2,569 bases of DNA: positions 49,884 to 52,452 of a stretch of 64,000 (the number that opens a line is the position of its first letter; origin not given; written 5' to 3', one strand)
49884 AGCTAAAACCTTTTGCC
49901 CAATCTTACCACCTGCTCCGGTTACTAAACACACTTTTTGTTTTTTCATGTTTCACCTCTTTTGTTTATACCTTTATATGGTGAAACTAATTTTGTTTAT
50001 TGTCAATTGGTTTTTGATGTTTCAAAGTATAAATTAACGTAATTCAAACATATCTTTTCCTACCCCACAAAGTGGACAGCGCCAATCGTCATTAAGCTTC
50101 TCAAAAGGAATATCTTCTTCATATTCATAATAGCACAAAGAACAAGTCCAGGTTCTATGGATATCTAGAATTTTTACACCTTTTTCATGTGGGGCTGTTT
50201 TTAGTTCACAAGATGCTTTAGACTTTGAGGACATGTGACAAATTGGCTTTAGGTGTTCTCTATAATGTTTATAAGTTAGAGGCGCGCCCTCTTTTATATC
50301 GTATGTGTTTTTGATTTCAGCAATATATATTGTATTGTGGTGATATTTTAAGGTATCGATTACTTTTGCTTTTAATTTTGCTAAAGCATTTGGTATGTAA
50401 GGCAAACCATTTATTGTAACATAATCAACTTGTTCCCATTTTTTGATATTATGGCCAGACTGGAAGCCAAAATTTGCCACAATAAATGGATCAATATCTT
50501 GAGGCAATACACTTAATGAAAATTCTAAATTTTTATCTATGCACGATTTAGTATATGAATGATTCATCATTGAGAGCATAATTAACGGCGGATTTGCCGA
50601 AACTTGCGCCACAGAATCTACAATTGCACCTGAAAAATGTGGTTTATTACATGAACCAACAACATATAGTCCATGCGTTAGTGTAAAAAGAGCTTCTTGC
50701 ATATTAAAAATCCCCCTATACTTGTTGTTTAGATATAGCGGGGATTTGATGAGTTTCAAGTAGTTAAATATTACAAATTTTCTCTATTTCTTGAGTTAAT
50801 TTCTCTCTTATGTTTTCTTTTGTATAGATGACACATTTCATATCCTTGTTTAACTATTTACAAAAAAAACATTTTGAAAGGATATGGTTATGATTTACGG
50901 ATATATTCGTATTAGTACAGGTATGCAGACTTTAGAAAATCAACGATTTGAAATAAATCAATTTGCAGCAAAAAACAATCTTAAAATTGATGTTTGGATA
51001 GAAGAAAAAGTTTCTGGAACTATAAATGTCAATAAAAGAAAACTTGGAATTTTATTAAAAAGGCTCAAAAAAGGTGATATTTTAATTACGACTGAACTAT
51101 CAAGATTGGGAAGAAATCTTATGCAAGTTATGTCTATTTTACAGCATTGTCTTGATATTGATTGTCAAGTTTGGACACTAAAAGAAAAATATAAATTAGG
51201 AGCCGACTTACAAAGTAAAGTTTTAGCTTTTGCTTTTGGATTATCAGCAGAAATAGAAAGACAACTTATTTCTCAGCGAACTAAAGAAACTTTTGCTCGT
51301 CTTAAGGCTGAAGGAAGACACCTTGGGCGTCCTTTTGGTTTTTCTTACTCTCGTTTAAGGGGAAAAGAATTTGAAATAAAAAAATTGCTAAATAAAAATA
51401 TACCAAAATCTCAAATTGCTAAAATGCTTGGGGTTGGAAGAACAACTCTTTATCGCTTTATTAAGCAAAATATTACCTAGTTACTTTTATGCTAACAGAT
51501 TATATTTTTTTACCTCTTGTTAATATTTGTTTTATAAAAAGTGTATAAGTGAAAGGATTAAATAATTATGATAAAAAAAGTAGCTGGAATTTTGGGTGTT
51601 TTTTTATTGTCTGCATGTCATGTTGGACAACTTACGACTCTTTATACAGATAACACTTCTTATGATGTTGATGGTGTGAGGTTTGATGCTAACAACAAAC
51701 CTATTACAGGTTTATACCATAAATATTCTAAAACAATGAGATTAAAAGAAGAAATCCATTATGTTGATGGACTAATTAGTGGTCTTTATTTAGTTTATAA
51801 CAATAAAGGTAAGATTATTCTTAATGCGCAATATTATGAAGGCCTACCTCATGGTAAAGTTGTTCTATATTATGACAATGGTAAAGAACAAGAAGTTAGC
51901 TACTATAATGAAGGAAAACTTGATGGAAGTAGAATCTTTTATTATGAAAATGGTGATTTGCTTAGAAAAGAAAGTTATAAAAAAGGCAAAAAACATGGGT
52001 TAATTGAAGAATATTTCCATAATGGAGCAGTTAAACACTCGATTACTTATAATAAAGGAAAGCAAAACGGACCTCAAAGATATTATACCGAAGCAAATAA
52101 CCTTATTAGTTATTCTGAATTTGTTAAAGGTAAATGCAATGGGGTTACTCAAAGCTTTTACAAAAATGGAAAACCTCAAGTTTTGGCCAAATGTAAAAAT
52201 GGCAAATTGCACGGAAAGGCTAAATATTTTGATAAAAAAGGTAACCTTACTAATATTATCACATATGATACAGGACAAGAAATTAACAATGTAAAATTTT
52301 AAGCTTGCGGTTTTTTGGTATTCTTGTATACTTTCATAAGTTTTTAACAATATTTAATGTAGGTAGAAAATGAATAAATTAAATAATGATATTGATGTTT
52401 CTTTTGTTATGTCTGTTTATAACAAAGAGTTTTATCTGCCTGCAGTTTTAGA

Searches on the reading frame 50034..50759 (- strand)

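Call 68: search_protein_families(library=pfam, proteins=[window:50034-50759:-], max_evalue=0.0001)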
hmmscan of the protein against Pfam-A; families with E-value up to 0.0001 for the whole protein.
window:50034-50759:- (241 aa): 2 families
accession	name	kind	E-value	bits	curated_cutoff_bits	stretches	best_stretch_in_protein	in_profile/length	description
PF01613.24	Flavin_Reduct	-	1e-24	87.8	27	1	27-166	4-147/153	Flavin reductase like domain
PF00301.25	Rubredoxin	-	3e-06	27.6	23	0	204-238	2-47/47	Rubredoxin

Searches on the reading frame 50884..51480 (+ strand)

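Call 68: search_protein_families(library=pfam, proteins=[window:50884-51480:+], max_evalue=0.0001)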
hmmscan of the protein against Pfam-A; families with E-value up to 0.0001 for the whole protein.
window:50884-51480:+ (198 aa): 2 families
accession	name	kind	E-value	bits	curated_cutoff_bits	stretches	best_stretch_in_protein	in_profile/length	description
PF00239.26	Resolvase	-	3.8e-30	105.3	23.3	1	4-145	1-144/145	Resolvase, N terminal domain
PF02796.21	HTH_7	-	3.2e-07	30.8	23.8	1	164-191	13-40/45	Helix-turn-helix domain of resolvase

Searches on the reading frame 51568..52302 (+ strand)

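Call 68: search_protein_families(library=pfam, proteins=[window:51568-52302:+], max_evalue=0.0001)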
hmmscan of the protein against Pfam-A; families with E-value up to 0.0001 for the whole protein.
window:51568-52302:+ (244 aa): 1 family
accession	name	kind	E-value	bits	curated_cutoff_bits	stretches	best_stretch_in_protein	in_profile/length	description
PF07661.19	MORN_2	-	7e-14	50.8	29.6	0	118-139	1-22/22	MORN repeat variant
